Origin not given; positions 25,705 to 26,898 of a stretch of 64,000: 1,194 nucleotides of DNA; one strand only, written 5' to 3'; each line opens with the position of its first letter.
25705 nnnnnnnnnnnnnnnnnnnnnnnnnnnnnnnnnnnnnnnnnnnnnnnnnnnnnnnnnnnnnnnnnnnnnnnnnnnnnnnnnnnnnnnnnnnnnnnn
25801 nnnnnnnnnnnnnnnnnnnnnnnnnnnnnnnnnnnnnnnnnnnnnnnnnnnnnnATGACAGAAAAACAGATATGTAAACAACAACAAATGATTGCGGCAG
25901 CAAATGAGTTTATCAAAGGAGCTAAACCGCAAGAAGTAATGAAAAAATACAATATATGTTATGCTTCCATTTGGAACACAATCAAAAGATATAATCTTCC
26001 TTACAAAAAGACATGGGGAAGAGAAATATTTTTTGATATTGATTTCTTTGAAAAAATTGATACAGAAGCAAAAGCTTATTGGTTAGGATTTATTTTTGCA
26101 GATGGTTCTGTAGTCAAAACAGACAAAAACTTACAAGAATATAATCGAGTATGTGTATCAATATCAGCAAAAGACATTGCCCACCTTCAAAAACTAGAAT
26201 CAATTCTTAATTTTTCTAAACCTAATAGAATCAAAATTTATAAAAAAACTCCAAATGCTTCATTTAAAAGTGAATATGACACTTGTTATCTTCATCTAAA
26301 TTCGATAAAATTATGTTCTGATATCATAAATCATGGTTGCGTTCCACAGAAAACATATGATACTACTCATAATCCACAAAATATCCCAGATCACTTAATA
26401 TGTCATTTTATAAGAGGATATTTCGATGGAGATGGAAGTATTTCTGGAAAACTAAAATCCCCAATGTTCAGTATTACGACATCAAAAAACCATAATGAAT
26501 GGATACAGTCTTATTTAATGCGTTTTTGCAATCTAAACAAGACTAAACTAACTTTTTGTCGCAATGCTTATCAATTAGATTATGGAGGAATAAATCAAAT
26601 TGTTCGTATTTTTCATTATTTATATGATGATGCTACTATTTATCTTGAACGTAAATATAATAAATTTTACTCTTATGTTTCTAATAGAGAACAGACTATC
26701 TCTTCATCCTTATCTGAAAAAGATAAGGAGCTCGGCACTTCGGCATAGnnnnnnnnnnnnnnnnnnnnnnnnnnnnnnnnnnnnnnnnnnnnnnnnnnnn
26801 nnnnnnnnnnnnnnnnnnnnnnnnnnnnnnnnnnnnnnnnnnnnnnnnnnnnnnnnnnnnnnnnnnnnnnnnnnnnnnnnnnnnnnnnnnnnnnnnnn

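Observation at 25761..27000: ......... homing endonuclease encoded antisense to its host group I intron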

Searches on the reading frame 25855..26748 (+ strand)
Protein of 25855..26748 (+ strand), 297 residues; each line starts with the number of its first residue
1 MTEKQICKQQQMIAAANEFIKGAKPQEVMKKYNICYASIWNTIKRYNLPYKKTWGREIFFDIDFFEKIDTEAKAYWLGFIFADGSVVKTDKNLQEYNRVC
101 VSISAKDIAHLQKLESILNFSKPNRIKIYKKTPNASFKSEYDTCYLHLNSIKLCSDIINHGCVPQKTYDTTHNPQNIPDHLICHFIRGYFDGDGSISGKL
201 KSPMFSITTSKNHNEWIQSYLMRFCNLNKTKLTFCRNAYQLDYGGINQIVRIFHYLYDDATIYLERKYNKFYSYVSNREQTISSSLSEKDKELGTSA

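Call 5: search_protein_families(library=pfam, proteins=[window:25855-26748:+], max_evalue=0.01)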
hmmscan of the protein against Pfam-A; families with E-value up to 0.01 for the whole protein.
window:25855-26748:+ (297 aa): 2 families
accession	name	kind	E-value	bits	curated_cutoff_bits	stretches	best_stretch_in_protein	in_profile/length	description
PF14528.11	LAGLIDADG_3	-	6.5e-09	36.4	22.5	1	184-224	5-46/82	LAGLIDADG-like domain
PF13384.12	HTH_23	-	0.0038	17.4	24.6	1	11-47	9-42/50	Homeodomain-like domain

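Call 9: search_dna_similar(query=window:25855-26748:+, collection=phages, mode=protein, max_rows=30)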
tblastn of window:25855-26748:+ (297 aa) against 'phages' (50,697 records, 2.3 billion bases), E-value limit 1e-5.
Records with a match: 160; places in all: 163; records where one place covers at least 80% of the query: 3.
Best place of each record, by identity: <60% 160.
By first word of the organism name: Staphylococcus 92; Flavobacterium 22; Bacillus 11; uncultured 7; Prevotella 4; Proteus 3; Brevibacillus 3; Bacteriophage 2; Yersinia 2; Alicyclobacillus 2; and 8 more.
By host as written in the record: Staphylococcus aureus 43; - 15; Staphylococcus sp. 8; Flavobacterium psychrophilum 950106-1/1 8; Bacillus subtilis 6; Staphylococcus carnosus TM300 5; Prevotella sp. 4; Staphylococcus aureus ATCC 25923 4; and 46 more.
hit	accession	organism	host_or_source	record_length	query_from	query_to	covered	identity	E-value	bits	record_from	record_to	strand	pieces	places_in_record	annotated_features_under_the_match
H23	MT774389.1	uncultured phage cr116_1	human feces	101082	73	296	75%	34.7%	6e-19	93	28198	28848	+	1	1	mobile intron protein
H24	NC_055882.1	uncultured phage cr116_1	human feces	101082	73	296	75%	34.7%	6e-19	93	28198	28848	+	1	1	endonuclease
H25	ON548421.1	Bacillus phage vB_BanS-Thrax5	Bacillus anthracis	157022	9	271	89%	29.5%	2e-11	70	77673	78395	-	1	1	hypothetical protein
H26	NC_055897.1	uncultured phage cr114_1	human feces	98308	73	293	74%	32.5%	8e-19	92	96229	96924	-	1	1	endonuclease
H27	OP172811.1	Lysinibacillus phage LC76P1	Lysinibacillus capsici DO76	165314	73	271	67%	35.7%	7e-17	87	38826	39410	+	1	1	hypothetical protein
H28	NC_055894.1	uncultured phage cr6_1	human feces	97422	73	274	68%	33.3%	7e-19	92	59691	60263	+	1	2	endonuclease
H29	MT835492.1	Bacteriophage sp.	human fecal samples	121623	73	296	75%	29.6%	2e-15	82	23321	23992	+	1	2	record has no annotation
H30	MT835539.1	Bacteriophage sp.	human fecal samples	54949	75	281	70%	31.4%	8e-19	92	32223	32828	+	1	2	record has no annotation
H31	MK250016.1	Prevotella phage Lak-A1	Prevotella sp.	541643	73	271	67%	32.2%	4e-13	75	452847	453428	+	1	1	record has no annotation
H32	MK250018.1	Prevotella phage Lak-A1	Prevotella sp.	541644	73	271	67%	32.2%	4e-13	75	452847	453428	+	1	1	record has no annotation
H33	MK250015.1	Prevotella phage Lak-A1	Prevotella sp.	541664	73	271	67%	32.2%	4e-13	75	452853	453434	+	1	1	record has no annotation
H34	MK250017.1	Prevotella phage Lak-A1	Prevotella sp.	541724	73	271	67%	32.2%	4e-13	75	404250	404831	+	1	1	record has no annotation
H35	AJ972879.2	Yersinia phage phiR1-37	Yersinia enterocolitica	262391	25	269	82%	26.1%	1e-7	59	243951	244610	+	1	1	g328: CDS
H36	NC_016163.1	Yersinia phage phiR1-37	Yersinia enterocolitica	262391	25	269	82%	26.1%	1e-7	59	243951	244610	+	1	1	g328: endonuclease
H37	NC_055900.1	uncultured phage cr125_1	human feces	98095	73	293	74%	28.9%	2e-17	88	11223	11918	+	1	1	endonuclease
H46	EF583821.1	Bacillus phage 0305phi8-36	Bacillus thuringiensis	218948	73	271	67%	31.0%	5e-17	87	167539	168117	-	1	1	ORF240: DNA polymerase III alpha subunit | ORF036: mobile intron protein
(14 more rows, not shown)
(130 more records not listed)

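Call 26: get_annotated_region(hit=H46, flank=4000)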
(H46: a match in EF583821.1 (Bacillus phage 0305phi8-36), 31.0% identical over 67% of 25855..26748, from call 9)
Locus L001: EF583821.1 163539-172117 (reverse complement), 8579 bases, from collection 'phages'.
description: Bacillus phage 0305phi8-36, complete genome.
organism: Bacillus phage 0305phi8-36 (NCBI taxid 458639)
taxonomy: Viruses; Duplodnaviria; Heunggongvirae; Uroviricota; Caudoviricetes
host: Bacillus thuringiensis; source: -; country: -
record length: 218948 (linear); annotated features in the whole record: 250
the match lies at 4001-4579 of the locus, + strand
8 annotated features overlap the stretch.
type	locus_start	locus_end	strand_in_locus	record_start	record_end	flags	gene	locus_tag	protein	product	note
CDS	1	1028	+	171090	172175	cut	ORF039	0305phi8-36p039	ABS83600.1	DNA-directed DNA polymerase III beta chain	gp39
CDS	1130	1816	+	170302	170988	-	ORF038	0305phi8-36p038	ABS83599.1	hypothetical protein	gp38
CDS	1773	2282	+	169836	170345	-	ORF239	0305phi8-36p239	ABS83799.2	mobile nuclease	gp239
CDS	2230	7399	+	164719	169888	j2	ORF240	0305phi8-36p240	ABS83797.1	DNA polymerase III alpha subunit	gp240; coding region interrupted by a mobile intron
CDS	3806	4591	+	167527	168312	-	ORF036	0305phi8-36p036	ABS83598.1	mobile intron protein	gp36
CDS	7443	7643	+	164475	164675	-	ORF034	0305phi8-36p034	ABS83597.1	hypothetical protein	gp34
CDS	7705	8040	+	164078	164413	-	ORF033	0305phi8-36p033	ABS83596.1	DNA-binding HU protein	gp33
CDS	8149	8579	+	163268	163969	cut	ORF032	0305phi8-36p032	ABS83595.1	hypothetical protein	gp32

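Call 27: get_annotated_region(hit=H25, flank=3000)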
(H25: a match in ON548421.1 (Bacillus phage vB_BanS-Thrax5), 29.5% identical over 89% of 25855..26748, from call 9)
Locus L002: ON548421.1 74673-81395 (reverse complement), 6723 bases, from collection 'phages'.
description: Bacillus phage vB_BanS-Thrax5, complete genome.
organism: Bacillus phage vB_BanS-Thrax5 (NCBI taxid 2951253)
taxonomy: Viruses; Duplodnaviria; Heunggongvirae; Uroviricota; Caudoviricetes
host: Bacillus anthracis; source: soil; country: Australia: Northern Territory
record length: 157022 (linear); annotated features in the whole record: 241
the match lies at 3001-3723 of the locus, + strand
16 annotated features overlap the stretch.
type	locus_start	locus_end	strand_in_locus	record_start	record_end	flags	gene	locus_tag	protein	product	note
CDS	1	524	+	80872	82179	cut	-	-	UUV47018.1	DNA ligase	-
CDS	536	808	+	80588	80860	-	-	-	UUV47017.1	hypothetical protein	-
CDS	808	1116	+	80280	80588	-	-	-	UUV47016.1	hypothetical protein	-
CDS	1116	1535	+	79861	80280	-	-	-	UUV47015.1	hypothetical protein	-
CDS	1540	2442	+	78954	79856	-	-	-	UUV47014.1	RNA ligase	-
CDS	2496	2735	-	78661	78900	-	-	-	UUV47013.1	small acid-soluble spore protein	-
CDS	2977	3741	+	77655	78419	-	-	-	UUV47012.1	hypothetical protein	-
CDS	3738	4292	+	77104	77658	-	-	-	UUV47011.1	DUF1273 domain family protein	-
CDS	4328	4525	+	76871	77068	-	-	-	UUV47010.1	hypothetical protein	-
CDS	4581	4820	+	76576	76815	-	-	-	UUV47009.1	hypothetical protein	-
CDS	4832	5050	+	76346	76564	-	-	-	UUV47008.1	hypothetical protein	-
CDS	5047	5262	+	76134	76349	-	-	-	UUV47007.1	hypothetical protein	-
CDS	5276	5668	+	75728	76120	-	-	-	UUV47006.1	hypothetical protein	-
CDS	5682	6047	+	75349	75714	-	-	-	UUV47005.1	hypothetical protein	-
CDS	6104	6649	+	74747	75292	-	-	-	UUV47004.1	DNA-binding protein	-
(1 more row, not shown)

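Call 28: get_annotated_region(hit=H23, flank=3000)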
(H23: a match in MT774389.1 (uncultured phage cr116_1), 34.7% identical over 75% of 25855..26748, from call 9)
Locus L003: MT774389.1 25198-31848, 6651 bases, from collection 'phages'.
description: Uncultured phage cr116_1, complete genome.
organism: uncultured phage cr116_1 (NCBI taxid 2772073)
taxonomy: Viruses; Duplodnaviria; Heunggongvirae; Uroviricota; Caudoviricetes; Crassvirales; Steigviridae; Asinivirinae; Pamirivirus; Pamirivirus faecium
host: -; source: human feces; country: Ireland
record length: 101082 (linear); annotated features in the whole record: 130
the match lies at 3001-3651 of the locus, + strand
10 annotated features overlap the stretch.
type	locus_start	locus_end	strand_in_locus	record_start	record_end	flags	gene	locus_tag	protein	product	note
CDS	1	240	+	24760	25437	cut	-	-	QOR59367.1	uracil-DNA glycosylase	gp_24103; Uracil-DNA glycosylase [phiCrAss001]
CDS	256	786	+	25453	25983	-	-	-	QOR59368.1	hypothetical protein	gp_24104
CDS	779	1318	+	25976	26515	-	-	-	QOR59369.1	hypothetical protein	gp_24105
CDS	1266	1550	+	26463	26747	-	-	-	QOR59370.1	hypothetical protein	gp_24106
CDS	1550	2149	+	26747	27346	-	-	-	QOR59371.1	putative HNH homing endonuclease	gp_24107; putative HNH homing endonuclease [Streptococcus phage PH15]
CDS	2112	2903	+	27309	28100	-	-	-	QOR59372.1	PD-(D/E)XK superfamily exonuclease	gp_24108; Exonuclease, PD-(D/E)XK superfamily [phiCrAss001]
CDS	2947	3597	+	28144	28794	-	-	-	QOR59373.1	mobile intron protein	gp_24109; mobile intron protein [Bacillus phage 0305phi8-36]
CDS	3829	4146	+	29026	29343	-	-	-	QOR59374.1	hypothetical protein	gp_24110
CDS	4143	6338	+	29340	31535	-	-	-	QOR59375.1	putative anaerobic ribonucleoside triphosphate reductase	gp_24111; putative anaerobic ribonucleoside triphosphate reductase [Cronobacter phage S13]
CDS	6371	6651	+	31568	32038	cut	-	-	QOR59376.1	hypothetical protein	gp_24112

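Call 29: find_encoding_contigs(protein=window:25855-26748:+, flank=6000, max_places=8)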
Protein window:25855-26748:+ (297 aa): 3 contigs read that carry it; 2 places shown.
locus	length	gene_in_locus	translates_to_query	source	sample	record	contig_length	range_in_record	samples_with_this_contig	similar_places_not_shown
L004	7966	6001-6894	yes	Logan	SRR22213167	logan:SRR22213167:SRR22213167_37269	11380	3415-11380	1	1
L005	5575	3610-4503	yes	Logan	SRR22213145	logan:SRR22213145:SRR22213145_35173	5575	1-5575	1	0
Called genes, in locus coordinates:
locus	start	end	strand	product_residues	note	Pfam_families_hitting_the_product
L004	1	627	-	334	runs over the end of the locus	PF00176:SNF2-rel_dom, PF00271:Helicase_C, PF16203:ERCC3_RAD25_C (faint)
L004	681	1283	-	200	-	PF14528:LAGLIDADG_3 (faint)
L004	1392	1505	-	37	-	-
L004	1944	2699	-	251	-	PF00176:SNF2-rel_dom, PF04851:ResIII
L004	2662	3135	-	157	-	-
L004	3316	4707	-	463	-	-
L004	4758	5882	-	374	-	PF13361:UvrD_C, PF13538:UvrD_C_2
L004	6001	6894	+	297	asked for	PF14528:LAGLIDADG_3 (faint)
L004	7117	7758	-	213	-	PF00580:UvrD-helicase, PF13245:AAA_19 (weak)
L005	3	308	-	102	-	?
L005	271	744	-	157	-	-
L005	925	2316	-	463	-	-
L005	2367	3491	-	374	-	PF13361:UvrD_C, PF13538:UvrD_C_2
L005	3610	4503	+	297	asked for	PF14528:LAGLIDADG_3 (faint)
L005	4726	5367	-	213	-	PF00580:UvrD-helicase, PF13245:AAA_19 (weak)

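Call 30: find_homologous_proteins(query=window:25855-26745:+, max_evalue=0.00001)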
Query window:25855-26745:+ (297 aa): 2922 proteins with E <= 0.00001 among 3275 candidates; the best 120 are listed.
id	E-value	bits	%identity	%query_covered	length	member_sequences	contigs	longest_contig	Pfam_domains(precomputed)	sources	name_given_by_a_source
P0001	2.6e-202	688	100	100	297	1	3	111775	PF14528.12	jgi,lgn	jgi:intein-encoded DNA endonuclease-like protein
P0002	3.5e-128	445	66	100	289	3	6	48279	PF14528.12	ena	-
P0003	3.6e-90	320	55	93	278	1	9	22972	PF14528.12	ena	-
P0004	6.4e-90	319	55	93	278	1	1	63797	PF14528.12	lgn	-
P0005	4.4e-87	310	54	90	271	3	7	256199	PF14528.12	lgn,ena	-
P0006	6.7e-84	300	50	93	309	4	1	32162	PF14528.12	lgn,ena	-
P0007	1.7e-83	298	52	93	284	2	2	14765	PF14528.12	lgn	-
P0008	4.8e-79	284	53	89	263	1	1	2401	PF14528.12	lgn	-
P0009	7.0e-78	280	49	96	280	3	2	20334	PF14528.12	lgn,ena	-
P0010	1.3e-77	279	50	95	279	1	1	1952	PF14528.12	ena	-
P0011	5.9e-76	274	52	91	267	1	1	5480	PF14528.12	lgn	-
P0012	1.3e-74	269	51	92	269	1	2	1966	PF14528.12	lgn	-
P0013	1.3e-71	259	50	89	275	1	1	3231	PF00961.25,PF14528.12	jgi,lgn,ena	-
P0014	2.6e-71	258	49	92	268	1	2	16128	PF14528.12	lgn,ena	-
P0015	1.4e-70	256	46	93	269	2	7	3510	PF14528.12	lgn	-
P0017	2.9e-66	242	46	91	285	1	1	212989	PF00961.25,PF14528.12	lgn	-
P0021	1.8e-63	233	43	96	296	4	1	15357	PF14528.12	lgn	-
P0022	2.5e-63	232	49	89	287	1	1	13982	PF14528.12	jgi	-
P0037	1.4e-45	174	38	88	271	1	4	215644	PF14528.12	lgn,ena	-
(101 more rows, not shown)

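Call 31: find_encoding_contigs(protein=P0002, flank=5000, max_places=4)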
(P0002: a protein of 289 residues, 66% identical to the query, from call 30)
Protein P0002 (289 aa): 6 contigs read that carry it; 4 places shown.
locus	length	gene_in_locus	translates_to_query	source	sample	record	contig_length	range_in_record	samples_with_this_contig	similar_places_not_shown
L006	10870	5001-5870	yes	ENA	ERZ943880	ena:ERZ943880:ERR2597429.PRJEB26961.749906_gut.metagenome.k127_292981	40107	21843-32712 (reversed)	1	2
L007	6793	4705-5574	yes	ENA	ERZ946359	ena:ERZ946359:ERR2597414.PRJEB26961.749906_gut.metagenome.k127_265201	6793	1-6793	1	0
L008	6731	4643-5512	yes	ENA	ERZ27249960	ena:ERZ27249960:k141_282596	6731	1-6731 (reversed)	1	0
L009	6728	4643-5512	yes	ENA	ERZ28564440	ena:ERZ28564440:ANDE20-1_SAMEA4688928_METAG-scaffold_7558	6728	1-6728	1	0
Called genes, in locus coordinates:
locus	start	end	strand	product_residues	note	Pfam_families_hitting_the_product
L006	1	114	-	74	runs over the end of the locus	-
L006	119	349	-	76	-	-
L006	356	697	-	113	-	-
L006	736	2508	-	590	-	PF00176:SNF2-rel_dom, PF00270:DEAD (faint), PF04851:ResIII, PF16203:ERCC3_RAD25_C (weak), PF00271:Helicase_C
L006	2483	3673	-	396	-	-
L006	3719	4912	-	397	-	PF13087:AAA_12 (faint), PF13361:UvrD_C, PF13538:UvrD_C_2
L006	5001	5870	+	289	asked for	PF14528:LAGLIDADG_3 (faint)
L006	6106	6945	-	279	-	PF00580:UvrD-helicase, PF13245:AAA_19, PF13604:AAA_30 (faint)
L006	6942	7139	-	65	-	-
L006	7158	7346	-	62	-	PF11211:DUF2997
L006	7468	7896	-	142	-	PF06868:DUF1257 (weak)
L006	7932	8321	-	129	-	-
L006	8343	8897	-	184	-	-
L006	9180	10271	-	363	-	-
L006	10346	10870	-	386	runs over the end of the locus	PF00004:AAA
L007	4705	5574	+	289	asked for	PF14528:LAGLIDADG_3 (faint)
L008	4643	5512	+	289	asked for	PF14528:LAGLIDADG_3 (faint)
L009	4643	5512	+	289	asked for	PF14528:LAGLIDADG_3 (faint)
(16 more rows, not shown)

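Call 32: find_encoding_contigs(protein=P0005, flank=5000, max_places=4)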
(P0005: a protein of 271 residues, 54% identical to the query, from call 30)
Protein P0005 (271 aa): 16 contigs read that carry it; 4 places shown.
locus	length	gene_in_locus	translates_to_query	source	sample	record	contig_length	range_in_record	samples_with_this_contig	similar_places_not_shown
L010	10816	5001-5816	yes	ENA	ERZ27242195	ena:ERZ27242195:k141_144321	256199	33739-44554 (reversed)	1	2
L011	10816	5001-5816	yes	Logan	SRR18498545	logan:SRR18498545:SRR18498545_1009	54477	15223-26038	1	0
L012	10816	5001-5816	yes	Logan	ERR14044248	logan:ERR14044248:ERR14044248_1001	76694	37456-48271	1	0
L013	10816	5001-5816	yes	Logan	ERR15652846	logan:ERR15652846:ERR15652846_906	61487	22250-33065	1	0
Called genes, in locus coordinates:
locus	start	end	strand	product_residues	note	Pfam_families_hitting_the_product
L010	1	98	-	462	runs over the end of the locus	PF00176:SNF2-rel_dom, PF16203:ERCC3_RAD25_C, PF00271:Helicase_C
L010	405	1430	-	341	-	PF14528:LAGLIDADG_3 (weak)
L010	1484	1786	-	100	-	-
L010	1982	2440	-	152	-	-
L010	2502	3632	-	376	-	-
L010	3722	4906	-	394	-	PF13361:UvrD_C, PF13538:UvrD_C_2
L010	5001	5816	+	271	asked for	PF14528:LAGLIDADG_3 (faint)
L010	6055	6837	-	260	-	PF00580:UvrD-helicase, PF13245:AAA_19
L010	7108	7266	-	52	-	-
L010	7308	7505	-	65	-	PF11211:DUF2997 (weak)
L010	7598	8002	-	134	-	-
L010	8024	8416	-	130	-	-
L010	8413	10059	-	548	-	PF00004:AAA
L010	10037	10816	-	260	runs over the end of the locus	-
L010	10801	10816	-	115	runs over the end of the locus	-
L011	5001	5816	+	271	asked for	PF14528:LAGLIDADG_3 (faint)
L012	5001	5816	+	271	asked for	PF14528:LAGLIDADG_3 (faint)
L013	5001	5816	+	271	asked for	PF14528:LAGLIDADG_3 (faint)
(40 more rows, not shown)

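Call 33: find_encoding_contigs(protein=P0003, flank=5000, max_places=4)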
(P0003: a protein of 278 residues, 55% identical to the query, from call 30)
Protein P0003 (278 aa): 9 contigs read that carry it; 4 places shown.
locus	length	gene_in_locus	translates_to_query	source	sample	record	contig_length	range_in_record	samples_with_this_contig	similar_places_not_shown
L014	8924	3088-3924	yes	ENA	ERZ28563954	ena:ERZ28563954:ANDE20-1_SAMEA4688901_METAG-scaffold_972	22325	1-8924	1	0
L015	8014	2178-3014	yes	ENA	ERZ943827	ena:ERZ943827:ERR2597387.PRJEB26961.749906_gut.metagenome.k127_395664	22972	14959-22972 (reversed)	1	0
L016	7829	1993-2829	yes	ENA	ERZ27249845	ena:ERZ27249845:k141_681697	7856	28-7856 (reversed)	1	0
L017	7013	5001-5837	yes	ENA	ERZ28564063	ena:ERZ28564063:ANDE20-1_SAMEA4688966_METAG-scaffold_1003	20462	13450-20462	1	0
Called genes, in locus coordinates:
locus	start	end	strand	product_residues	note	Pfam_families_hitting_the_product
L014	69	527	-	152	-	-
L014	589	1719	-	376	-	-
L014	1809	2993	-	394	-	PF13361:UvrD_C, PF13538:UvrD_C_2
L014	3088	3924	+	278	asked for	PF14528:LAGLIDADG_3 (faint)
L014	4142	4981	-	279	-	PF13086:AAA_11 (faint), PF00580:UvrD-helicase, PF13604:AAA_30 (faint), PF13245:AAA_19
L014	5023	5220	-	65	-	PF11211:DUF2997 (weak)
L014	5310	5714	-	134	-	-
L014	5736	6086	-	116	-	-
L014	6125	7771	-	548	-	PF00004:AAA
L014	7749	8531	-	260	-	-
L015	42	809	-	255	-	-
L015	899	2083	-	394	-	PF13361:UvrD_C, PF13538:UvrD_C_2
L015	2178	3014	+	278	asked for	PF14528:LAGLIDADG_3 (faint)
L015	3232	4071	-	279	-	PF13086:AAA_11 (faint), PF00580:UvrD-helicase, PF13604:AAA_30 (faint), PF13245:AAA_19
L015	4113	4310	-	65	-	PF11211:DUF2997 (weak)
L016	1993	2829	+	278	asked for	PF14528:LAGLIDADG_3 (faint)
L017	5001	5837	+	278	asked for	PF14528:LAGLIDADG_3 (faint)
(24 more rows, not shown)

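Call 45: find_encoding_contigs(protein=P0006, flank=4000, max_places=2)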
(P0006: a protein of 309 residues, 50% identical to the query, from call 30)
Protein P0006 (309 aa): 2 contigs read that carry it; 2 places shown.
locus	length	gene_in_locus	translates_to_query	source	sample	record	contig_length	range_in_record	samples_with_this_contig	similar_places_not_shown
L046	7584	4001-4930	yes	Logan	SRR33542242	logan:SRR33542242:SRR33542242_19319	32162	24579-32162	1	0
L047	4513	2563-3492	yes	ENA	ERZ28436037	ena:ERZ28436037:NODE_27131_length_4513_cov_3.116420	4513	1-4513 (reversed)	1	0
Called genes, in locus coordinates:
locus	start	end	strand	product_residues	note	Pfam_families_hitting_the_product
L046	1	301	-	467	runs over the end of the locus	PF00176:SNF2-rel_dom, PF16203:ERCC3_RAD25_C, PF00271:Helicase_C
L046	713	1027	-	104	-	-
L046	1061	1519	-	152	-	-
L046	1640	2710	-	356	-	-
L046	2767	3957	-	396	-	PF13087:AAA_12 (faint), PF13361:UvrD_C, PF13538:UvrD_C_2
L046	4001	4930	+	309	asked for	PF14528:LAGLIDADG_3 (faint)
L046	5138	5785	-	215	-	PF00580:UvrD-helicase, PF13245:AAA_19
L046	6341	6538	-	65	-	PF11211:DUF2997 (faint)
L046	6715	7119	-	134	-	-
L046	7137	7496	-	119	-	-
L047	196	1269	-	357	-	-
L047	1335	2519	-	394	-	PF13087:AAA_12 (faint), PF13361:UvrD_C, PF13538:UvrD_C_2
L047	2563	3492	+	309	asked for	PF14528:LAGLIDADG_3 (faint)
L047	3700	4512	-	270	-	?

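Call 46: find_encoding_contigs(protein=P0009, flank=4000, max_places=2)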
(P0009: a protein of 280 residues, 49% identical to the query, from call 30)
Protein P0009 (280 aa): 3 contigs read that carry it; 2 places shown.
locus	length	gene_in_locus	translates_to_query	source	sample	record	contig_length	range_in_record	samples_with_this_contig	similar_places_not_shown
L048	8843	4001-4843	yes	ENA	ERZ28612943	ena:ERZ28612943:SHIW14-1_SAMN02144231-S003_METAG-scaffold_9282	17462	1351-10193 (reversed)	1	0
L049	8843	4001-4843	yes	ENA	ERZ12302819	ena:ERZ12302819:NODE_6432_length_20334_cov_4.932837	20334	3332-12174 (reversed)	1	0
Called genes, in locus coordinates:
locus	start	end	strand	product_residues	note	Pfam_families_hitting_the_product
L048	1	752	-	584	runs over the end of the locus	PF00270:DEAD (faint), PF04851:ResIII, PF00176:SNF2-rel_dom, PF16203:ERCC3_RAD25_C (weak), PF00271:Helicase_C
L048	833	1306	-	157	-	-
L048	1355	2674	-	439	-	-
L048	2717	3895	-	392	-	PF13361:UvrD_C, PF13538:UvrD_C_2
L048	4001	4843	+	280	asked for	PF14528:LAGLIDADG_3 (faint)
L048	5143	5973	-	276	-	PF13604:AAA_30 (faint), PF00580:UvrD-helicase, PF13245:AAA_19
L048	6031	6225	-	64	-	PF11211:DUF2997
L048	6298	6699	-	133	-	-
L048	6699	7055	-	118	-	-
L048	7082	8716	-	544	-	PF00004:AAA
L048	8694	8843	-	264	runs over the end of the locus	-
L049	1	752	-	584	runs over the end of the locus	PF00270:DEAD (faint), PF04851:ResIII, PF00176:SNF2-rel_dom, PF16203:ERCC3_RAD25_C (weak), PF00271:Helicase_C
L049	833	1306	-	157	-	-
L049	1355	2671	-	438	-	-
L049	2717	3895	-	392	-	PF13361:UvrD_C, PF13538:UvrD_C_2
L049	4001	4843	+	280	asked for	PF14528:LAGLIDADG_3 (faint)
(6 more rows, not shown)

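Call 47: find_encoding_contigs(protein=P0017, flank=4000, max_places=2)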
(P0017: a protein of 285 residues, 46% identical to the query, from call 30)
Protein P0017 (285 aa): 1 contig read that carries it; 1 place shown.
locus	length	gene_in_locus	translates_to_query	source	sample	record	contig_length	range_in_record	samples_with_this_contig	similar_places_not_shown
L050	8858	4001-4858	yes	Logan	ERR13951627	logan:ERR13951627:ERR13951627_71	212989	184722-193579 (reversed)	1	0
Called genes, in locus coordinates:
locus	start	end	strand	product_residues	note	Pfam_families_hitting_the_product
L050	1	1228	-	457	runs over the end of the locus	PF01807:Zn_ribbon_DnaG, PF08275:DNAG_N (faint), PF01751:Toprim (weak), PF13155:Toprim_2, PF13362:Toprim_3 (weak), PF13662:Toprim_4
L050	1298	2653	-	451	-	-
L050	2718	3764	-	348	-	PF13361:UvrD_C, PF13538:UvrD_C_2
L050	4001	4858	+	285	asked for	PF14528:LAGLIDADG_3 (faint), PF00961:LAGLIDADG_1 (weak)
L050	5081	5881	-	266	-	PF00580:UvrD-helicase, PF13245:AAA_19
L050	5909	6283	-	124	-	-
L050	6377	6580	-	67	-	-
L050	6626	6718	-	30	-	-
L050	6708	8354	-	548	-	PF02511:Thy1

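Call 48: find_encoding_contigs(protein=P0021, flank=4000, max_places=2)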
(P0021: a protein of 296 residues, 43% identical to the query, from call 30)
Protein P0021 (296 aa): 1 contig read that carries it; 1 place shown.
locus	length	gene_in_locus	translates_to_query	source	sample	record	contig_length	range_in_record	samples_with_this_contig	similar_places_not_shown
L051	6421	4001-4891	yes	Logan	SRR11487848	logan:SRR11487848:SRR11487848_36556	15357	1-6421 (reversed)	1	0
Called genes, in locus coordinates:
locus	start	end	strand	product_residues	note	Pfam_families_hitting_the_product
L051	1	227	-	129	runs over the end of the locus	-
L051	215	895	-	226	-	-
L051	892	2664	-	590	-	PF00270:DEAD, PF04851:ResIII, PF00176:SNF2-rel_dom, PF00271:Helicase_C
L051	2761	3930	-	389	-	PF13087:AAA_12 (faint), PF13361:UvrD_C, PF13538:UvrD_C_2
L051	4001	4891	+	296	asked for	PF14528:LAGLIDADG_3 (faint)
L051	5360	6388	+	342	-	PF02796:HTH_7 (faint), PF13384:HTH_23 (faint), PF14528:LAGLIDADG_3 (faint)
